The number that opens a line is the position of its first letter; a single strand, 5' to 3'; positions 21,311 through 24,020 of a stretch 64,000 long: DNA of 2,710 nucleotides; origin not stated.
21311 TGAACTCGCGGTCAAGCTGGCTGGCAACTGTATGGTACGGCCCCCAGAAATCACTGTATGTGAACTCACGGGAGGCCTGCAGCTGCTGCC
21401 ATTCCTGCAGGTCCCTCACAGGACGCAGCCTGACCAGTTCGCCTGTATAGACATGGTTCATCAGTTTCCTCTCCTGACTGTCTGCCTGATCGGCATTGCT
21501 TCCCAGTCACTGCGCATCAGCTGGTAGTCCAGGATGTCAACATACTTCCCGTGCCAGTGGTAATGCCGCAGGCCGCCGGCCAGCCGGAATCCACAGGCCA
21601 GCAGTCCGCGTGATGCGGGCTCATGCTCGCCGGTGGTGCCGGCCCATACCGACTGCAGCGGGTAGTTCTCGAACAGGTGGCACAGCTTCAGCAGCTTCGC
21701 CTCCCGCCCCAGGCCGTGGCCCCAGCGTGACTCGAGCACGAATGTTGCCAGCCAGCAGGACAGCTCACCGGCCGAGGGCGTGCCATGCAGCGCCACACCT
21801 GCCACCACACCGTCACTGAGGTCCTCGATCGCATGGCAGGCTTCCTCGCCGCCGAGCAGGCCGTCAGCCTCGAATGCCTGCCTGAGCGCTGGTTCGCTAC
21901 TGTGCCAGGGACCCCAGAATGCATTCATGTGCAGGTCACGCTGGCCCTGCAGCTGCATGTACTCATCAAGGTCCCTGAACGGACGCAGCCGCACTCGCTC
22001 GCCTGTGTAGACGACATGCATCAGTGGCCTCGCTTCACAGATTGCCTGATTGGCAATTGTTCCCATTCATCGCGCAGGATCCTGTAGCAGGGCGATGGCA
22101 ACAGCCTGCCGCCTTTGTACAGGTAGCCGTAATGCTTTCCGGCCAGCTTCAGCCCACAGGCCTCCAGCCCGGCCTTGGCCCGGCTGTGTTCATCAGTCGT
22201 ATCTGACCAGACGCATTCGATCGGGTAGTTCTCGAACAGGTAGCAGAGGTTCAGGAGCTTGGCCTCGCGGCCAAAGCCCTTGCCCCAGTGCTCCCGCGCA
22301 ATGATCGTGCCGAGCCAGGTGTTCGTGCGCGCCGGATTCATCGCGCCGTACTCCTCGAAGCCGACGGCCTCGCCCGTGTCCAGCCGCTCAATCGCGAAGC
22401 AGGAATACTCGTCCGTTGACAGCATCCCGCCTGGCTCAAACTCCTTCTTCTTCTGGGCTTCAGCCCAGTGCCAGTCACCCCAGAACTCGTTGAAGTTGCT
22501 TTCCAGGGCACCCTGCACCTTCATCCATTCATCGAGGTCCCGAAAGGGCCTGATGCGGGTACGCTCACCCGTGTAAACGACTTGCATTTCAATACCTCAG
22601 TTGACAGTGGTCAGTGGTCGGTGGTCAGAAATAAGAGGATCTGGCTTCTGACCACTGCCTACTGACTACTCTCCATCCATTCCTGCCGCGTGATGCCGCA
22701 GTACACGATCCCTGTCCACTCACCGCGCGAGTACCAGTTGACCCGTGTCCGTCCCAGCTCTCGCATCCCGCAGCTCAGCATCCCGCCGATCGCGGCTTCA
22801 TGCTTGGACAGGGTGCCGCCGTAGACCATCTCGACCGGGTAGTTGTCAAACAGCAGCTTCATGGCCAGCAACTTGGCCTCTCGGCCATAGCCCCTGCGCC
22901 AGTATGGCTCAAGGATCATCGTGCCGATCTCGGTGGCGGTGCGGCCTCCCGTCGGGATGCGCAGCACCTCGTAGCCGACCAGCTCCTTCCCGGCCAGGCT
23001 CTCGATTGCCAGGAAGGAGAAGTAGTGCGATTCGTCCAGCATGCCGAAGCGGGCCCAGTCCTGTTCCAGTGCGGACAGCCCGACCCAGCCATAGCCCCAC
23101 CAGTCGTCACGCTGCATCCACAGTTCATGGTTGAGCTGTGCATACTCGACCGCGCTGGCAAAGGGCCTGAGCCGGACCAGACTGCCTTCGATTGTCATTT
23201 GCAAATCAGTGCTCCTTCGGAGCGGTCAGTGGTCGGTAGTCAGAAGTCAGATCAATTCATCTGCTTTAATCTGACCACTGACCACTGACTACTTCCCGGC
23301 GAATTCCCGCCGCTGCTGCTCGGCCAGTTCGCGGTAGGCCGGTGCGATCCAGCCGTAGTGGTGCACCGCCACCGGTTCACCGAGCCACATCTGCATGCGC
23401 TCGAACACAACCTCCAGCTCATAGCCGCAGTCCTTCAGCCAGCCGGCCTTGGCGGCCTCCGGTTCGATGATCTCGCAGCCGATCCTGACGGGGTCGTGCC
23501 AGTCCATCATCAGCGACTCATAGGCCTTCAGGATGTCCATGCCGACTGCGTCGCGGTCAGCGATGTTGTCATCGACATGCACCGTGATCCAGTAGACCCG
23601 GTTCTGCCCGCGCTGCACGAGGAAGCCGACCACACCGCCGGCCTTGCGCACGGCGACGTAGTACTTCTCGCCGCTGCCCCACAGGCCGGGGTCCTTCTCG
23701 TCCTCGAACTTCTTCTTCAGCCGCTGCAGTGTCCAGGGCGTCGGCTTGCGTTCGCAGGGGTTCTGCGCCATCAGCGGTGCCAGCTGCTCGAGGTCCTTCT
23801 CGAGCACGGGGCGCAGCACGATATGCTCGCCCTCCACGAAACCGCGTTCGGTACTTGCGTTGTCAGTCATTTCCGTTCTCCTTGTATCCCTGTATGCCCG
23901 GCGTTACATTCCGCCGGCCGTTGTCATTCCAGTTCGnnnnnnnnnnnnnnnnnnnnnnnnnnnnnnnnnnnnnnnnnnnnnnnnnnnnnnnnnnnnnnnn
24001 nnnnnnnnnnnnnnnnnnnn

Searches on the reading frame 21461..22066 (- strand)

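Call 5: search_protein_families(library=pfam, proteins=[window:21461-22066:-], max_evalue=0.01)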
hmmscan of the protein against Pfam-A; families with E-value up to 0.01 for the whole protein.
window:21461-22066:- (201 aa): 2 families
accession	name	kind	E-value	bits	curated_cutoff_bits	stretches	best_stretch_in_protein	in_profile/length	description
PF13302.13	Acetyltransf_3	-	8.1e-09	36.7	25.4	1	24-161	1-138/138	Acetyltransferase (GNAT) domain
PF00583.31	Acetyltransf_1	-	0.0016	19.2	20.7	1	52-160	14-116/116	Acetyltransferase (GNAT) family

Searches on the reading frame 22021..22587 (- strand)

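Call 5: search_protein_families(library=pfam, proteins=[window:22021-22587:-], max_evalue=0.01)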
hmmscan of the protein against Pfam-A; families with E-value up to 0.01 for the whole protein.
window:22021-22587:- (188 aa): 2 families
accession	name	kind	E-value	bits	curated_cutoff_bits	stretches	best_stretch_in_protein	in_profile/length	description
PF13302.13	Acetyltransf_3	-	2.8e-10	41.5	25.4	1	9-147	1-138/138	Acetyltransferase (GNAT) domain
PF00583.31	Acetyltransf_1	-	0.00055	20.6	20.7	1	33-137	6-107/116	Acetyltransferase (GNAT) family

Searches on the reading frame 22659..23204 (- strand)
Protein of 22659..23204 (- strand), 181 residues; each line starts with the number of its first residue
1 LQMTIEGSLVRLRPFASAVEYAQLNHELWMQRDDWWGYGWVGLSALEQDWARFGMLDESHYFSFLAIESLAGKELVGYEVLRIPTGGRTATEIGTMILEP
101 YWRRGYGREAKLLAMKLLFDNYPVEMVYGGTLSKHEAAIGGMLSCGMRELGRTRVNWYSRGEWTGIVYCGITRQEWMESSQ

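Call 5: search_protein_families(library=pfam, proteins=[window:22659-23204:-], max_evalue=0.01)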
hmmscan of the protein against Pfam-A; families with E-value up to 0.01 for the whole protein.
window:22659-23204:- (181 aa): 2 families
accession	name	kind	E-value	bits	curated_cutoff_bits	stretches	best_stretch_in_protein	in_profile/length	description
PF13302.13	Acetyltransf_3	-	1.2e-11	45.9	25.4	1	11-148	3-138/138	Acetyltransferase (GNAT) domain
PF00583.31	Acetyltransf_1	-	0.00014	22.6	20.7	1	48-139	22-108/116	Acetyltransferase (GNAT) family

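Call 31: search_protein_families(library=ncbifam, proteins=[window:22659-23204:-], max_evalue=0.01)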
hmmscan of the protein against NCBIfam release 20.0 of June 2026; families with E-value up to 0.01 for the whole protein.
window:22659-23204:- (181 aa): 0 families

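Call 32: search_protein_families(library=padloc, proteins=[window:22659-23204:-], max_evalue=0.01)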
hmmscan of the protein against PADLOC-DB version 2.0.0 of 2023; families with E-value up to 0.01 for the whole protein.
window:22659-23204:- (181 aa): 0 families

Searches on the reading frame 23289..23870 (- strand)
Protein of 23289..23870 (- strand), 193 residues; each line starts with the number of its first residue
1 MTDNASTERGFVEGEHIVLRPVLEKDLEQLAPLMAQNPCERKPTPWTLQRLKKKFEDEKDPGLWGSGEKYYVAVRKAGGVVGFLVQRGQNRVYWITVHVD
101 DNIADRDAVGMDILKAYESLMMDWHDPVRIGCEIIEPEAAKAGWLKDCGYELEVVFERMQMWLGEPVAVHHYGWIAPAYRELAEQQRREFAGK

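Call 5: search_protein_families(library=pfam, proteins=[window:23289-23870:-], max_evalue=0.01)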
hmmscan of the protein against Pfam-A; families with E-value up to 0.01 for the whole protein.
window:23289-23870:- (193 aa): 0 families

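Call 31: search_protein_families(library=ncbifam, proteins=[window:23289-23870:-], max_evalue=0.01)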
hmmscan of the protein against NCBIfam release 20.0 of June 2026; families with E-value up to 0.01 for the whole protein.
window:23289-23870:- (193 aa): 0 families

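Call 32: search_protein_families(library=padloc, proteins=[window:23289-23870:-], max_evalue=0.01)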
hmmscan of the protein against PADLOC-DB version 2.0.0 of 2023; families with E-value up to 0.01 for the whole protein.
window:23289-23870:- (193 aa): 0 families

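Call 35: find_homologous_proteins(query=window:23292-23870:-)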
Query window:23292-23870:- (193 aa): 22 proteins with E <= 0.001 among 92 candidates.
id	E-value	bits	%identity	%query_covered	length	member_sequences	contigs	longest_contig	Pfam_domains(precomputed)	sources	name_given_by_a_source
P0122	2.2e-129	448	99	100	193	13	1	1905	-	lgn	-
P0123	2.0e-105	369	83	97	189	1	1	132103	-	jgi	jgi:hypothetical protein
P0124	9.1e-94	331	77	96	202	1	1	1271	-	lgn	-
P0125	1.2e-62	230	59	88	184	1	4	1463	-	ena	-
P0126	7.7e-57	211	49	93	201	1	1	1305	-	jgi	jgi:RimJ/RimL family protein N-acetyltransferase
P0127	1.1e-53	201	52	94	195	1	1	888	-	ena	-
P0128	1.2e-53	200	50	91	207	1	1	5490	-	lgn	-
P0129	1.1e-52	197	49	97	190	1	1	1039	-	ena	-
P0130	3.8e-52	195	50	93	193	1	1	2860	-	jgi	jgi:RimJ/RimL family protein N-acetyltransferase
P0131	7.8e-52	194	48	93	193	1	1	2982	-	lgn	-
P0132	1.4e-51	194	51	96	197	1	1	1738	-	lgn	-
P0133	3.3e-51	192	50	91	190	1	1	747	-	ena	-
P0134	3.9e-51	192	46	93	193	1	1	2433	-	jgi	jgi:hypothetical protein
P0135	1.1e-50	191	49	91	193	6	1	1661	-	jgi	jgi:RimJ/RimL family protein N-acetyltransferase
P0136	1.2e-50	191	49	98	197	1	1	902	-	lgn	-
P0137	1.3e-50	190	51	97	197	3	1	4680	-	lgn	-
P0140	4.5e-48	182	46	97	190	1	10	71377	-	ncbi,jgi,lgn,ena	-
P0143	4.4e-40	156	46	77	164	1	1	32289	-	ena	-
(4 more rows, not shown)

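Call 36: find_encoding_contigs(protein=P0140, flank=10000, max_places=4)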
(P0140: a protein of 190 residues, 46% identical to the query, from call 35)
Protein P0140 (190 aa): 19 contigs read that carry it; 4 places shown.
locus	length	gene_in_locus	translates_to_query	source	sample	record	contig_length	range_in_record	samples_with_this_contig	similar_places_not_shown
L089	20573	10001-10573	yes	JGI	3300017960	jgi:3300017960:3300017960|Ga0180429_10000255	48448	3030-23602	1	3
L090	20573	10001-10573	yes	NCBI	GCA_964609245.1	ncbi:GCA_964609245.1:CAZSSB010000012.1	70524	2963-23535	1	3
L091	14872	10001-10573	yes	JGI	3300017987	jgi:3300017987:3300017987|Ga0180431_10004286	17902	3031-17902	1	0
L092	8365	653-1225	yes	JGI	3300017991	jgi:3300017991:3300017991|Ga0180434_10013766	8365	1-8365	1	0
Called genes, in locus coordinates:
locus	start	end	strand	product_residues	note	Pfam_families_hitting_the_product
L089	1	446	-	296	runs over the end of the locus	-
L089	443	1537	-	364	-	PF13439:Glyco_transf_4, PF00534:Glycos_transf_1, PF13692:Glyco_trans_1_4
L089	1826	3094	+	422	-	-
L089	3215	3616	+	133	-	PF00903:Glyoxalase, PF13669:Glyoxalase_4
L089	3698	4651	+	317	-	PF03741:TerC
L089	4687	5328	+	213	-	PF07638:Sigma70_ECF (faint), PF04542:Sigma70_r2, PF08281:Sigma70_r4_2, PF04545:Sigma70_r4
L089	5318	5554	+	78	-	PF13490:zf-HC2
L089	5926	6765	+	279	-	PF03848:TehB (weak), PF05175:MTS (faint), PF13489:Methyltransf_23, PF08241:Methyltransf_11, PF08242:Methyltransf_12, PF13649:Methyltransf_25, PF13847:Methyltransf_31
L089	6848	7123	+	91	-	-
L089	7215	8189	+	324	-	PF00005:ABC_tran, PF13555:AAA_29 (weak), PF13304:AAA_21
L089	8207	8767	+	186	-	PF13302:Acetyltransf_3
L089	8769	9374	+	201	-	-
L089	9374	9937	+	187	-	PF13302:Acetyltransf_3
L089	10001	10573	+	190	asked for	-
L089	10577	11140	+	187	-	PF13302:Acetyltransf_3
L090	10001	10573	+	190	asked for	-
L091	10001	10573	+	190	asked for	-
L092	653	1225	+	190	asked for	-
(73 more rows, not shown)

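Call 37: find_encoding_contigs(protein=P0143, flank=10000, max_places=2)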
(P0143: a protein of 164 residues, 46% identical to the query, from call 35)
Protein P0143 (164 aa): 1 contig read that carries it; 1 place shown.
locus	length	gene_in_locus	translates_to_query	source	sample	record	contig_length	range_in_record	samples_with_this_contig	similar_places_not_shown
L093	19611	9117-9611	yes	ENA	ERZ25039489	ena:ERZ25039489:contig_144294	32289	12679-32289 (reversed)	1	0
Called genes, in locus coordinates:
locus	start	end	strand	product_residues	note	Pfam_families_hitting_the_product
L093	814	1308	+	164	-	-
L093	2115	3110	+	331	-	-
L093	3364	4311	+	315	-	PF00890:FAD_binding_2 (faint), PF03486:HI0933_like (faint), PF07992:Pyr_redox_2, PF12831:FAD_oxidored (weak), PF13450:NAD_binding_8 (faint), PF13738:Pyr_redox_3, PF00070:Pyr_redox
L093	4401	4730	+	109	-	-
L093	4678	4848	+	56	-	-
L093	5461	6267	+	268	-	PF00308:Bac_DnaA, PF01695:IstB_IS21 (weak)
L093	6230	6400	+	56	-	PF08299:Bac_DnaA_C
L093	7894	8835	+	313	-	PF00005:ABC_tran, PF13555:AAA_29 (weak), PF13304:AAA_21 (weak)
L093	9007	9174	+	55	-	-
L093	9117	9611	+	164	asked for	-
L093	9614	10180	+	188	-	PF13302:Acetyltransf_3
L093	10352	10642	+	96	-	PF01139:RtcB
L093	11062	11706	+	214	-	PF01139:RtcB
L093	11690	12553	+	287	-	PF01061:ABC2_membrane, PF12698:ABC2_membrane_3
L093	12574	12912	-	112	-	-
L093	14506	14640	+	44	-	-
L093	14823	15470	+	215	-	-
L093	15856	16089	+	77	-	-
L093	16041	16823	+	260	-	PF00211:Guanylate_cyc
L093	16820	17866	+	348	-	PF05990:DUF900, PF01083:Cutinase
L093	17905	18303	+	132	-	-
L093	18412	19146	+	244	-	-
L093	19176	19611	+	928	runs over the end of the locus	-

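Call 42: search_solved_structures(query=window:23292-23870:-, max_evalue=1)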
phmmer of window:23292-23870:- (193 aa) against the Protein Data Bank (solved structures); distinct sequences matched with E-value up to 1: 1.
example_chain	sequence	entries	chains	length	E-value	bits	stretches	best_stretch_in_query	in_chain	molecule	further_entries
5i8l_A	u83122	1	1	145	0.052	16.9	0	57-78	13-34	Lysozyme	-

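Call 48: find_related_loci(query=A4, collection=metagenome_contigs, flank=10000)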
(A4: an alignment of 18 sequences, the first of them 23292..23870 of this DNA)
Query A4 (193 aa) in metagenome_contigs; peptide patterns used: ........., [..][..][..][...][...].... (x = any residue, [..] = any of these).
72 stretches matched a pattern; 15 encode a relative of the query (tblastn E <= 1e-3); 14 distinct loci.
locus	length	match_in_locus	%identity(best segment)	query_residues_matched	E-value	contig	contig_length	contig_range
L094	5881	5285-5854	54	5-186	1e-62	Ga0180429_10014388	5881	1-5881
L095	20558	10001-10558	46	2-181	7e-54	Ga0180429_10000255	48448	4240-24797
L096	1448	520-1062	46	1-181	2e-56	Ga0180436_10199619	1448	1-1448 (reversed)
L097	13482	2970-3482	49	7-176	1e-53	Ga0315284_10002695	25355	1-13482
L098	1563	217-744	47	2-176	2e-55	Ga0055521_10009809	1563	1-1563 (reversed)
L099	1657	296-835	47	8-181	2e-52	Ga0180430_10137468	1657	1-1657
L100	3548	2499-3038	47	8-181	2e-51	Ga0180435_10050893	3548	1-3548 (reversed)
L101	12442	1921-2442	45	10-181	5e-51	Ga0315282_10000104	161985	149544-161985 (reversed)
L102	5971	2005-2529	46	5-177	9e-46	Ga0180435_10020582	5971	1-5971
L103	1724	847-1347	47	14-179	2e-46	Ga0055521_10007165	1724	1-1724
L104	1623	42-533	43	37-193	4e-38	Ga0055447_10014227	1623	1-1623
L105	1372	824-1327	39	11-176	8e-38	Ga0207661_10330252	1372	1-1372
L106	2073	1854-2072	63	8-80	5e-26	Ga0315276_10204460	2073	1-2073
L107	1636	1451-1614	67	11-65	2e-12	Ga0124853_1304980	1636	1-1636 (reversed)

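Call 67: find_encoding_contigs(protein=P0128, flank=6000, max_places=2)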
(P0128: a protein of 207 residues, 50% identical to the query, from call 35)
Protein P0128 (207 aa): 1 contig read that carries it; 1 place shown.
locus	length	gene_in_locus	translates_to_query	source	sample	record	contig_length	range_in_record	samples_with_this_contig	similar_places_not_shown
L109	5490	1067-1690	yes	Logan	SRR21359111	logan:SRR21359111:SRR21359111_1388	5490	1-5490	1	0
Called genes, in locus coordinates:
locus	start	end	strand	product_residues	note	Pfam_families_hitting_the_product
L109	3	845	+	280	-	?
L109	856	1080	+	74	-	-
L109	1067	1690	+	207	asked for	-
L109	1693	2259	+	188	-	PF13302:Acetyltransf_3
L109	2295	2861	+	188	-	PF13302:Acetyltransf_3 (weak)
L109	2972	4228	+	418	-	PF01139:RtcB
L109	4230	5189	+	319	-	PF03193:RsgA_GTPase, PF01926:MMR_HSR1 (weak)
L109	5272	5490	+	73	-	?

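Call 68: find_encoding_contigs(protein=P0137, flank=6000, max_places=2)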
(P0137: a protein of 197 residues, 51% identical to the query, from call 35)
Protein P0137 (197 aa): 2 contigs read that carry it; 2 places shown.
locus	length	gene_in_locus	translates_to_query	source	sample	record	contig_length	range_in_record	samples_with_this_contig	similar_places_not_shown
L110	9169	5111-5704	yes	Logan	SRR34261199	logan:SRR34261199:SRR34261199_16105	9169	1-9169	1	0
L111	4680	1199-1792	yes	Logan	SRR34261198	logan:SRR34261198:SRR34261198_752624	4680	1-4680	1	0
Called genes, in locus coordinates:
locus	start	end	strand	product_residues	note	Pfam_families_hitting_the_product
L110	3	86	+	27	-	?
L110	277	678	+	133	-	PF00903:Glyoxalase, PF13468:Glyoxalase_3 (weak), PF13669:Glyoxalase_4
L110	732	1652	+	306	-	PF03741:TerC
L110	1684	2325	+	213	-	PF07638:Sigma70_ECF, PF04542:Sigma70_r2, PF08281:Sigma70_r4_2, PF04545:Sigma70_r4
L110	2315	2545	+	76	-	PF13490:zf-HC2 (weak)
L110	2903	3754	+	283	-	PF13489:Methyltransf_23, PF13847:Methyltransf_31, PF08241:Methyltransf_11, PF08242:Methyltransf_12, PF13649:Methyltransf_25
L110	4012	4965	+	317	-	PF00005:ABC_tran, PF13555:AAA_29 (weak), PF13304:AAA_21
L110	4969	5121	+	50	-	-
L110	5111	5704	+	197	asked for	-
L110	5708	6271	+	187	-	PF13302:Acetyltransf_3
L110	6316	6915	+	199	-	-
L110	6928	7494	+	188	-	PF13302:Acetyltransf_3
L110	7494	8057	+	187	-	PF13302:Acetyltransf_3, PF00583:Acetyltransf_1 (weak)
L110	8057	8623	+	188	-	PF13302:Acetyltransf_3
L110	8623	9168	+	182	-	?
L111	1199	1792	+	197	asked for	-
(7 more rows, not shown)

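Call 83: predict_structure(alignment_id=A4)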
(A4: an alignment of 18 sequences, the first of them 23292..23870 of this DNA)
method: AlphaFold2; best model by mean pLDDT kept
length: 193 residues; sequences in the alignment: 18
mean_pLDDT: 90.4   pTM: 0.85
mean pLDDT of the five models: 90.4, 90.2, 89.9, 87.3, 81.3
residues with pLDDT >= 90: 137; 70-90: 45; 50-70: 4; < 50: 7
segments of 3 or more residues with pLDDT < 50: 1-7
pLDDT, mean of each block of 10 residues (from residue 1): 46 94 96 90 84 92 90 96 95 96 97 96 92 94 97 93 92 93 89 77
secondary structure, 60 per line:
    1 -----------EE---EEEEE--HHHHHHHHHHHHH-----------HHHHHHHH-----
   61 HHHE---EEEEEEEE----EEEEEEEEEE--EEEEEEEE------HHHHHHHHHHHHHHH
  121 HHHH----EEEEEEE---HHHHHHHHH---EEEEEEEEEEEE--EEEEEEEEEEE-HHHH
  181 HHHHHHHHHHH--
elements in order: E17-21 H24-36 H48-55 E68-75 E80-89 E92-99 H106-124 E129-135 H139-147 E151-162 E165-175 H177-191

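Call 85: fold_search(model_id=the predicted structure, library=pdb)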
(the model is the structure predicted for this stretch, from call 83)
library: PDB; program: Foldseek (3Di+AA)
matches with E <= 10: 1309; with E <= 0.001: 498
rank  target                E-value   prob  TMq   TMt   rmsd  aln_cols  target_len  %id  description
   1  3shp_A                3.0e-12  1.00  0.61  0.68   7.5       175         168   18  Crystal structure of putative acetyltransferase from Sphaerobacter thermophilus DSM 20745 (released 2011-07-06)
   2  3shp_B                3.2e-12  1.00  0.63  0.75   3.9       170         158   18  Crystal structure of putative acetyltransferase from Sphaerobacter thermophilus DSM 20745 (released 2011-07-06)
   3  4j3g_A                8.9e-11  1.00  0.62  0.72   3.8       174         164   17  Crystal structure of Ribosomal-protein-alanine N-acetyltransferase from Brucella melitensis (released 2013-03-13)
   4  4jwp_A                9.4e-11  1.00  0.61  0.71   3.9       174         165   17  Crystal structure of Ribosomal-protein-alanine N-acetyltransferase from Brucella melitensis in complex with Acetyl CoA (released 2013-05-01)
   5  4jxq_A                2.2e-10  1.00  0.64  0.67   3.5       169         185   12  Crystal structure of a GNAT superfamily phosphinothricin acetyltransferase (Pat) from Sinorhizobium meliloti 1021 (released 2013-05-08)
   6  3fbu_A                3.4e-10  1.00  0.63  0.73   4.2       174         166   14  The crystal structure of the acetyltransferase (GNAT family) from Bacillus anthracis (released 2008-12-23)
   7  5jtf_A                3.7e-10  1.00  0.63  0.69   3.4       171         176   16  Crystal structure of ArsN N-acetyltransferase from Pseudomonas putida KT2440 (released 2017-05-17)
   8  6m7g_B                4.1e-10  1.00  0.63  0.68   3.6       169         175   16  Crystal structure of ArsN, N-acetyltransferase with substrate phosphinothricin from Pseudomonas putida KT2440 (released 2019-04-24)
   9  5jtf_B                4.7e-10  1.00  0.64  0.70   3.4       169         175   15  Crystal structure of ArsN N-acetyltransferase from Pseudomonas putida KT2440 (released 2017-05-17)
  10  5ix3                  5.3e-10  1.00  0.65  0.75   3.3       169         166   14  Crystal structure of N-acetyltransferase from Staphylococcus aureus. (released 2017-04-05)
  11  4j3g_D                5.7e-10  1.00  0.62  0.72   3.9       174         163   17  Crystal structure of Ribosomal-protein-alanine N-acetyltransferase from Brucella melitensis (released 2013-03-13)
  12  6m7g_H                6.4e-10  1.00  0.63  0.70   3.5       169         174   16  Crystal structure of ArsN, N-acetyltransferase with substrate phosphinothricin from Pseudomonas putida KT2440 (released 2019-04-24)
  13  5wph_C                6.4e-10  1.00  0.64  0.69   3.4       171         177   16  Crystal structure of ArsN, N-acetyltransferase with substrate AST from Pseudomonas putida KT2440 (released 2018-10-10)
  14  3fbu_B                6.8e-10  1.00  0.63  0.73   4.2       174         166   14  The crystal structure of the acetyltransferase (GNAT family) from Bacillus anthracis (released 2008-12-23)
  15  8fv0_B                6.8e-10  1.00  0.63  0.72   3.8       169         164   14  SpeG spermidine N-acetyltransferase from Staphylococcus aureus in complex with spermine (released 2023-04-26)
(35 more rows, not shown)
